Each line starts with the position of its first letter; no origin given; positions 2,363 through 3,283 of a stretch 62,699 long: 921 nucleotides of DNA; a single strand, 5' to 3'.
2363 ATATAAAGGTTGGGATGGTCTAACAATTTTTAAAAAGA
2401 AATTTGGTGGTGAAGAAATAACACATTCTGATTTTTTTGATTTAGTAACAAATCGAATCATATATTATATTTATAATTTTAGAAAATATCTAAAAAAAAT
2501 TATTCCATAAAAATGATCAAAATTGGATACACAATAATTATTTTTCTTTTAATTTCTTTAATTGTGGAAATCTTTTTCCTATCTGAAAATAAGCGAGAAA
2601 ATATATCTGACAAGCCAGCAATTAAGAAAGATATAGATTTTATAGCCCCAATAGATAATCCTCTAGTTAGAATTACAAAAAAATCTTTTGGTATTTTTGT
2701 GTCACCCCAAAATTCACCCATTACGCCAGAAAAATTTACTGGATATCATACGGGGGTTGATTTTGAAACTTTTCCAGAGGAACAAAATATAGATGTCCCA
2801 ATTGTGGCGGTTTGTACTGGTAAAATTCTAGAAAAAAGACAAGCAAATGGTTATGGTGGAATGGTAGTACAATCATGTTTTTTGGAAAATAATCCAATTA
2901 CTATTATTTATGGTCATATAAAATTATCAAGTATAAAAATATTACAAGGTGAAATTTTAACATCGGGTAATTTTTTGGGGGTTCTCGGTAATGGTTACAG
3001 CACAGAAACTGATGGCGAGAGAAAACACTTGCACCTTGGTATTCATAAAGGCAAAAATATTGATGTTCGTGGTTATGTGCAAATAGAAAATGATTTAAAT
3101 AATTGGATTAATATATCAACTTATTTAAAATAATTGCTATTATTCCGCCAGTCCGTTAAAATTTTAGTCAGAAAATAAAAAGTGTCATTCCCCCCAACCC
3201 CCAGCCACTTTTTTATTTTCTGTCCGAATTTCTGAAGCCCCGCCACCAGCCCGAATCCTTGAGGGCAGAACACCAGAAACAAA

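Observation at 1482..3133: FemAB-like transferase + M23 endopeptidase pair resembles a lysostaphin/zoocin-type bacteriolysin-immunity module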

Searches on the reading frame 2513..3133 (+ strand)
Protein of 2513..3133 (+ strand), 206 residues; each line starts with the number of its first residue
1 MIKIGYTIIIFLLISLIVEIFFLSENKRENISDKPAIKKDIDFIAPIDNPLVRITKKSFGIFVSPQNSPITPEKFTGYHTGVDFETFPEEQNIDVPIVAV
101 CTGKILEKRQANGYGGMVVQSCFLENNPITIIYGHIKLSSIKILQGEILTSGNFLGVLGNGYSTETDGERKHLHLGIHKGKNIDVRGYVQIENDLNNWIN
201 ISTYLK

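Call 8: search_protein_families(library=pfam, proteins=[window:2513-3130:+], max_evalue=0.01)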
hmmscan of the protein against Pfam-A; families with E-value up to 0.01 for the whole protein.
window:2513-3130:+ (206 aa): 1 family
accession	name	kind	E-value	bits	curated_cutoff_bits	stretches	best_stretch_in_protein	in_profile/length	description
PF01551.29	Peptidase_M23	-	9.6e-11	42.2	28.7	1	78-182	2-93/96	Peptidase family M23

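Call 9: search_protein_families(library=ncbifam, proteins=[window:2513-3130:+], max_evalue=0.01)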
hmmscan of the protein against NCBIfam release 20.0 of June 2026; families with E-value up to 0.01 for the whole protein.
window:2513-3130:+ (206 aa): 1 family
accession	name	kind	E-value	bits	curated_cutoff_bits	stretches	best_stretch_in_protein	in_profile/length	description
NF052336.1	PdgHdaseHSB100310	equivalog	0.00032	20.2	500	1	76-182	54-147/316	peptidoglycan hydrolase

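Call 19: find_encoding_contigs(protein=window:2513-3133:+, flank=10000, max_places=10)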
Protein window:2513-3133:+ (206 aa): 5 contigs read that carry it; 5 places shown.
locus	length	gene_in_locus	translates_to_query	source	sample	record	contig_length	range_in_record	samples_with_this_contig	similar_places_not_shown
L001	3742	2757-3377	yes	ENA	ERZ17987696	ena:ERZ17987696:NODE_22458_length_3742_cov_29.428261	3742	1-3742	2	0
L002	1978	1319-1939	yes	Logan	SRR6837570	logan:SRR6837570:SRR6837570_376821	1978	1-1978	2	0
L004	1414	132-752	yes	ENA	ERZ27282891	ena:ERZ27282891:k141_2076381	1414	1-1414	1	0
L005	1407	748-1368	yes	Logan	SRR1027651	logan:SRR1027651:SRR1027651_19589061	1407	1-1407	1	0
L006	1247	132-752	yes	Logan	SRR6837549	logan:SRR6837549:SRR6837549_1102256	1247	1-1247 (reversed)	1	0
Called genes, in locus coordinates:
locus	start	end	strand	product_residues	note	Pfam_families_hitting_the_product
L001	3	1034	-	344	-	?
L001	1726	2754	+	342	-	PF02388:FemAB, PF13480:Acetyltransf_6, PF02388:FemAB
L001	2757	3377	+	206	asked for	PF01551:Peptidase_M23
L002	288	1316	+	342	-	PF02388:FemAB, PF13480:Acetyltransf_6, PF02388:FemAB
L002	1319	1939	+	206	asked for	PF01551:Peptidase_M23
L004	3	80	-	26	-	?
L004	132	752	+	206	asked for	PF01551:Peptidase_M23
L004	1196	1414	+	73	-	?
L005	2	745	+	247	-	?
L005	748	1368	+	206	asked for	PF01551:Peptidase_M23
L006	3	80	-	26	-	?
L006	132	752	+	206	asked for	PF01551:Peptidase_M23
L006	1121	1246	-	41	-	?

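Call 35: find_homologous_proteins(query=window:2513-3130:+, max_evalue=0.00001)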
Query window:2513-3130:+ (206 aa): 2219 proteins with E <= 0.00001 among 2278 candidates; the best 120 are listed.
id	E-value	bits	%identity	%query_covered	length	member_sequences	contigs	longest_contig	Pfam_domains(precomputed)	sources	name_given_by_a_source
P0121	2.4e-132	457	100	100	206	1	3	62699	PF01551.30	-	-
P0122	5.6e-95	335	70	92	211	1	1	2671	PF01551.30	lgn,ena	-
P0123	2.6e-78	280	60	97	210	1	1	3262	PF01551.30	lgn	-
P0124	3.9e-78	280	73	80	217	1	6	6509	PF01551.30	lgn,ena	-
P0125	1.2e-77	278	64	88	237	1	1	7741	PF01551.30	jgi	jgi:hypothetical protein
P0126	2.0e-77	278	72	80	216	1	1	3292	PF01551.30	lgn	-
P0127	4.9e-77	276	61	100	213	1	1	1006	PF01551.30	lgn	-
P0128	5.4e-77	276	64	89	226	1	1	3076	PF01551.30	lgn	-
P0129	5.0e-76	273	71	80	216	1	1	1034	PF01551.30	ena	-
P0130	5.0e-76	273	66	88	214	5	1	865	PF01551.30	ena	-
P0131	9.2e-76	272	71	80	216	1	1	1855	PF01551.30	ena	-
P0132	5.3e-75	270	64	86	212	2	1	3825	PF01551.30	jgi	jgi:hypothetical protein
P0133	6.4e-75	269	59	100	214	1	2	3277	PF01551.30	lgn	-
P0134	1.5e-74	268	64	90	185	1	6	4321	PF01551.30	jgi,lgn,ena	-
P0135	3.6e-74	267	68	80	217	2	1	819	PF01551.30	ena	-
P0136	4.5e-74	267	71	80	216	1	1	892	PF01551.30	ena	-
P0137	9.4e-74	266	72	76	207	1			PF01551.30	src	-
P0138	1.6e-73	265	65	86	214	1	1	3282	PF01551.30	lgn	-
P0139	1.7e-73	265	69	77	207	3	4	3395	PF01551.30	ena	-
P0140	1.1e-71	259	56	96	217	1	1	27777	PF01551.30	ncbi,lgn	-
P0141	4.3e-71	257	68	79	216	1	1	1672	PF01551.30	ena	-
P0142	2.3e-69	251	65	79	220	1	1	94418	PF01551.30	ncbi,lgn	ncbi:MAG: M23 family metallopeptidase [Candidatus Paceibacterota bacterium]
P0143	3.2e-69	251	54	100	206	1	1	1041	PF01551.30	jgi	jgi:hypothetical protein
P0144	6.8e-69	250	65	80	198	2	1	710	PF01551.30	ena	-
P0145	5.3e-68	247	61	83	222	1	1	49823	PF01551.30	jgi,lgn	-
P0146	1.6e-67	245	52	99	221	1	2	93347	PF01551.30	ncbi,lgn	ncbi:MAG: M23 family metallopeptidase [Patescibacteria group bacterium]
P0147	6.3e-67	243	65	80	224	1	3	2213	PF01551.30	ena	-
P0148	1.5e-66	242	56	97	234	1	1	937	PF01551.30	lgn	-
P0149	4.7e-66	240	63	79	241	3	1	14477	PF01551.30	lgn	-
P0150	6.2e-66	240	54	99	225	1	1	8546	PF01551.30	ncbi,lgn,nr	ncbi:MAG: hypothetical protein JWP09_688 [Candidatus Taylorbacteria bacterium]|nr:hypothetical prote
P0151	7.1e-66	240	53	100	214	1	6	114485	PF01551.30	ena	-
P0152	1.0e-65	239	59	85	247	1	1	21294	PF01551.30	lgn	-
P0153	1.1e-65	239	53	97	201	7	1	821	PF01551.30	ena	-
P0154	1.2e-65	239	49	98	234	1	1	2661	PF01551.30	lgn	-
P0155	1.2e-65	239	60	85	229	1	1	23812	PF01551.30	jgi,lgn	jgi:murein DD-endopeptidase MepM/ murein hydrolase activator NlpD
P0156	1.4e-65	239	65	78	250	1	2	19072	PF01551.30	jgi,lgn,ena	jgi:murein DD-endopeptidase MepM/ murein hydrolase activator NlpD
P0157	1.8e-65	239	65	78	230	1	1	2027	PF01551.30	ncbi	-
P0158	2.2e-65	238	62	80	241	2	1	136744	PF01551.30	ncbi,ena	-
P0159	2.2e-65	238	62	80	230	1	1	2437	PF01551.30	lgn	-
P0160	2.9e-65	238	60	89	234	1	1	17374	PF01551.30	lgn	-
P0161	3.3e-65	238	62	79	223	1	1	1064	PF01551.30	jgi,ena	-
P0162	3.9e-65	237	63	80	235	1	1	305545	PF01551.30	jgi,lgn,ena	-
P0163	4.2e-65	237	51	99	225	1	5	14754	PF01551.30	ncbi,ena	-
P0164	5.5e-65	237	61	80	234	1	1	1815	PF01551.30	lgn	-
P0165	6.5e-65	237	58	90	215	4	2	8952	PF01551.30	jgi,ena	jgi:hypothetical protein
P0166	6.7e-65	237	53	97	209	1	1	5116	PF01551.30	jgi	jgi:hypothetical protein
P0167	7.2e-65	237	60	80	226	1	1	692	PF01551.30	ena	-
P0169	1.4e-64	236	52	98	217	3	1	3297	PF01551.30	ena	-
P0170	1.6e-64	235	59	88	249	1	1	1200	PF01551.30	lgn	-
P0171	2.0e-64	235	62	80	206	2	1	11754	PF01551.30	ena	-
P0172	2.1e-64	235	59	88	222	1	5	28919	PF01551.30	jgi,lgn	jgi:hypothetical protein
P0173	2.1e-64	235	62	83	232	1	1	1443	PF01551.30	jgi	-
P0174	2.7e-64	235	63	77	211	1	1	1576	PF01551.30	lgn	-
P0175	3.3e-64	234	50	98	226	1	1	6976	PF01551.30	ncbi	-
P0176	3.3e-64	234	63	81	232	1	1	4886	PF01551.30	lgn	-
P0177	3.5e-64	234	55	88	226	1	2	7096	PF01551.30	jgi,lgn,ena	-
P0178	3.6e-64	234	54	97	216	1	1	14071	PF01551.30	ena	-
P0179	4.9e-64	234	57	89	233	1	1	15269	PF01551.30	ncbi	-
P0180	5.1e-64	234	57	83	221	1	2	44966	PF01551.30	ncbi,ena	-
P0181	5.6e-64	234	55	91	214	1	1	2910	PF01551.30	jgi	jgi:hypothetical protein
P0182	5.9e-64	234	61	78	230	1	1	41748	PF01551.30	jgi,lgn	jgi:hypothetical protein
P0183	8.2e-64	233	53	91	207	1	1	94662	PF01551.30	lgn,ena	-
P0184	9.7e-64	233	56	85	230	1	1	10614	PF01551.30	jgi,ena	-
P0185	1.0e-63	233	62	80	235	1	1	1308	PF01551.30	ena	-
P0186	1.1e-63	233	61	78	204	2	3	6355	PF01551.30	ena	-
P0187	1.1e-63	233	53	93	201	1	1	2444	PF01551.30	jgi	jgi:murein DD-endopeptidase MepM/ murein hydrolase activator NlpD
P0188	1.2e-63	233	58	86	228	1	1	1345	PF01551.30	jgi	-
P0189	1.3e-63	232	55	89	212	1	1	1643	PF01551.30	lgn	-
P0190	1.4e-63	232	60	79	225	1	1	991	PF01551.30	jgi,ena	-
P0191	1.6e-63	232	63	80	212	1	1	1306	PF01551.30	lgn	-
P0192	1.6e-63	232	55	92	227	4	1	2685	PF01551.30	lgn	-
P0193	1.6e-63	232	58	86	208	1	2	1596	PF01551.30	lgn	-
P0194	1.9e-63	232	48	100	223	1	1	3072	PF01551.30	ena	-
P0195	1.9e-63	232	61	78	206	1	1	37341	PF01551.30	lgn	-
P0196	2.0e-63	232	59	80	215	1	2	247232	PF01551.30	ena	-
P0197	2.1e-63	232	63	80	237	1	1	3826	PF01551.30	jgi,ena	-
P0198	2.1e-63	232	61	77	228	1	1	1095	PF01551.30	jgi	-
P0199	2.2e-63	232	56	89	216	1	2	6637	PF01551.30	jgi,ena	-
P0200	2.2e-63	232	54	88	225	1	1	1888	PF01551.30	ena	-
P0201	2.5e-63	232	61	78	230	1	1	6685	PF01551.30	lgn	-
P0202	2.7e-63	231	61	78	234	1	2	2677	PF01551.30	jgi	jgi:murein DD-endopeptidase MepM/ murein hydrolase activator NlpD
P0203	3.3e-63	231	58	79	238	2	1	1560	PF01551.30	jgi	-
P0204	3.7e-63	231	56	87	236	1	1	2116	PF01551.30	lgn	-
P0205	3.9e-63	231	61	79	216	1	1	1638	PF01551.30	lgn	-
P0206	4.0e-63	231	52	96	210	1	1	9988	PF01551.30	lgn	-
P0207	4.7e-63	231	60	80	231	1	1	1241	PF01551.30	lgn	-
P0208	5.6e-63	230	51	97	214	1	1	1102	PF01551.30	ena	-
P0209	6.7e-63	230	51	89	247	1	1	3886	PF01551.30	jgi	jgi:murein DD-endopeptidase MepM/ murein hydrolase activator NlpD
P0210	7.1e-63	230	49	98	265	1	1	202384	PF01551.30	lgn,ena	-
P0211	7.7e-63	230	49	94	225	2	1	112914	PF01551.30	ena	-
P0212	7.7e-63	230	62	79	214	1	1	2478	PF01551.30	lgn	-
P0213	7.9e-63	230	53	97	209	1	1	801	PF01551.30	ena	-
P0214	8.1e-63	230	55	89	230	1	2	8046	PF01551.30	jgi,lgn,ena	jgi:hypothetical protein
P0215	8.7e-63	230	57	85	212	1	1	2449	PF01551.30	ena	-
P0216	9.2e-63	230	59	80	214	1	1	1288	PF01551.30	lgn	-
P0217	1.0e-62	230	51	99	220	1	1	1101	PF01551.30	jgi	jgi:hypothetical protein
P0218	1.1e-62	230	61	80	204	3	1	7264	PF01551.30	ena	-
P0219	1.1e-62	229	54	89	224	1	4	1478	PF01551.30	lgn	-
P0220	1.1e-62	229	52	93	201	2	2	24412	PF01551.30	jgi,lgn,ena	jgi:murein DD-endopeptidase MepM/ murein hydrolase activator NlpD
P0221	1.1e-62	229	59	78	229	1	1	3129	PF01551.30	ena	-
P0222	1.2e-62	229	62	78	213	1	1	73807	PF01551.30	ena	-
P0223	1.2e-62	229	62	78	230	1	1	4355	PF01551.30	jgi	jgi:murein DD-endopeptidase MepM/ murein hydrolase activator NlpD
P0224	1.2e-62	229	51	100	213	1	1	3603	PF01551.30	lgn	-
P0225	1.3e-62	229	54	91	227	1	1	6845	PF01551.30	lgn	-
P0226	1.4e-62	229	60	79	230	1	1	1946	PF01551.30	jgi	jgi:hypothetical protein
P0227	1.4e-62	229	57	85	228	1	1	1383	PF01551.30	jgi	jgi:murein DD-endopeptidase MepM/ murein hydrolase activator NlpD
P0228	1.4e-62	229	50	96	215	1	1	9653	PF01551.30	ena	-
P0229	1.5e-62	229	57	88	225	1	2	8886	PF01551.30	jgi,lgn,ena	-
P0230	1.5e-62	229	56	83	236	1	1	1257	PF01551.30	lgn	-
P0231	1.6e-62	229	47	95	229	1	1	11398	PF01551.30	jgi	jgi:murein DD-endopeptidase MepM/ murein hydrolase activator NlpD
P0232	1.7e-62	229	52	89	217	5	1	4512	PF01551.30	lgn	-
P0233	1.8e-62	229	56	85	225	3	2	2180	PF01551.30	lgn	-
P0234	1.9e-62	229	62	79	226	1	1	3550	PF01551.30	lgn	-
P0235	1.9e-62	229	54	89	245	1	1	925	PF01551.30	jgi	jgi:hypothetical protein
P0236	2.1e-62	229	59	80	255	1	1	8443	PF01551.30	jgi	jgi:hypothetical protein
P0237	2.1e-62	229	62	80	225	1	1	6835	PF01551.30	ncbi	-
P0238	2.4e-62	228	59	81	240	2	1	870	PF01551.30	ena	-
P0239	2.8e-62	228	56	93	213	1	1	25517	PF01551.30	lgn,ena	-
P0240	3.1e-62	228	49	97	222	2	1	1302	PF01551.30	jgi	-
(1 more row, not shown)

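Call 36: search_solved_structures(query=window:2513-3130:+, max_evalue=0.01, show_alignments=3)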
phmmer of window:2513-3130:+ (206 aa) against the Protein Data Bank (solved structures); distinct sequences matched with E-value up to 0.01: 6.
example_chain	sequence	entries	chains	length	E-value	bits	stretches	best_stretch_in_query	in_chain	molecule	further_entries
6yj1_A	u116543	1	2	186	6.8e-07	32.5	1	70-178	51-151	ORF007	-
4qp5_A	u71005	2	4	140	0.00045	23.3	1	77-165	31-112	Lysostaphin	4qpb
5nmy_A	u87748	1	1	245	0.0012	21.9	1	77-165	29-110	Lysostaphin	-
4lxc_A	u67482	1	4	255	0.0012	21.8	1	77-165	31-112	Lysostaphin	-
6rk4_A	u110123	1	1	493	0.0039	20.2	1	77-165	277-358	Lysostaphin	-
9gy1_A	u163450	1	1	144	0.0095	18.9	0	79-180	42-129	Peptidase, M23 family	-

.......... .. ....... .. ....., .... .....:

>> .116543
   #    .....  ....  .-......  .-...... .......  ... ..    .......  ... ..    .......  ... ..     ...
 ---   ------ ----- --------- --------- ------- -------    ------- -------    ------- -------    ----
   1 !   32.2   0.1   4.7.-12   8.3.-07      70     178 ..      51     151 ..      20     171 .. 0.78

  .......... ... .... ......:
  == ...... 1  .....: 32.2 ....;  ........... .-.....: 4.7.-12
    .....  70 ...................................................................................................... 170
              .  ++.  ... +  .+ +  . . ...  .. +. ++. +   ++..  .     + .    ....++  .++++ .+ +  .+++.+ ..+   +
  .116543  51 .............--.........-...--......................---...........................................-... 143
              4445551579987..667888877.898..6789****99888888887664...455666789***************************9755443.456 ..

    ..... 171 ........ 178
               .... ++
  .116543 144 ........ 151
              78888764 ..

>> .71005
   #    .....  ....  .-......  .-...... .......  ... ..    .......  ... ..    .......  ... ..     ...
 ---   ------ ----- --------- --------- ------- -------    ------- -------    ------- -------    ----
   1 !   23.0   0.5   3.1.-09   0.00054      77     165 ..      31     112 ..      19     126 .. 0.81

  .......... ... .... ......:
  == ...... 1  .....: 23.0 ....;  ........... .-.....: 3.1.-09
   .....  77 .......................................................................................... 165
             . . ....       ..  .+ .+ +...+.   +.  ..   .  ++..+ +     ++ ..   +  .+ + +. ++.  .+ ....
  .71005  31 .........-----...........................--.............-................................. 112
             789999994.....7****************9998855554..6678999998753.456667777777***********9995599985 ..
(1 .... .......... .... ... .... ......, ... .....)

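Call 54: find_encoding_contigs(protein=P0146, flank=6000, max_places=2)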
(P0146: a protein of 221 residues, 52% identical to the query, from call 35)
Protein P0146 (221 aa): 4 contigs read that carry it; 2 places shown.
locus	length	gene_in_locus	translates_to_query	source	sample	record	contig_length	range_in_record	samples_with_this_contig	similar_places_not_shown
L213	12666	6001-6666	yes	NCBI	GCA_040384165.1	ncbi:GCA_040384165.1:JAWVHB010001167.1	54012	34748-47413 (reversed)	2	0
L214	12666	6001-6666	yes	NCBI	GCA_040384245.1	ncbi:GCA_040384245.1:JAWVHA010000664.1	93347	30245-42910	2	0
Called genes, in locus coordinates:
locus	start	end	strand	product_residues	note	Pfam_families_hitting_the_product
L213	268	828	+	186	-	PF00583:Acetyltransf_1, PF13673:Acetyltransf_10, PF13508:Acetyltransf_7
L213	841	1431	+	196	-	PF02545:Maf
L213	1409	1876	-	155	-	-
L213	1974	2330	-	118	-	-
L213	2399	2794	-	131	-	PF00072:Response_reg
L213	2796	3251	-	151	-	PF00072:Response_reg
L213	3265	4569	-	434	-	PF00989:PAS, PF13188:PAS_8, PF08448:PAS_4, PF12860:PAS_7 (weak), PF13426:PAS_9, PF00512:HisKA, PF02518:HATPase_c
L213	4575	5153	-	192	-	PF08448:PAS_4 (weak)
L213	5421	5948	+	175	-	PF04542:Sigma70_r2 (weak), PF08281:Sigma70_r4_2, PF04545:Sigma70_r4 (weak)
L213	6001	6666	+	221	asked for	PF01551:Peptidase_M23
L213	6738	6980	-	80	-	-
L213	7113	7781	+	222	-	PF03167:UDG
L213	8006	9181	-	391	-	-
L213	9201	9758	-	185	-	PF07690:MFS_1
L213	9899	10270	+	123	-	-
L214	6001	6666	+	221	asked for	PF01551:Peptidase_M23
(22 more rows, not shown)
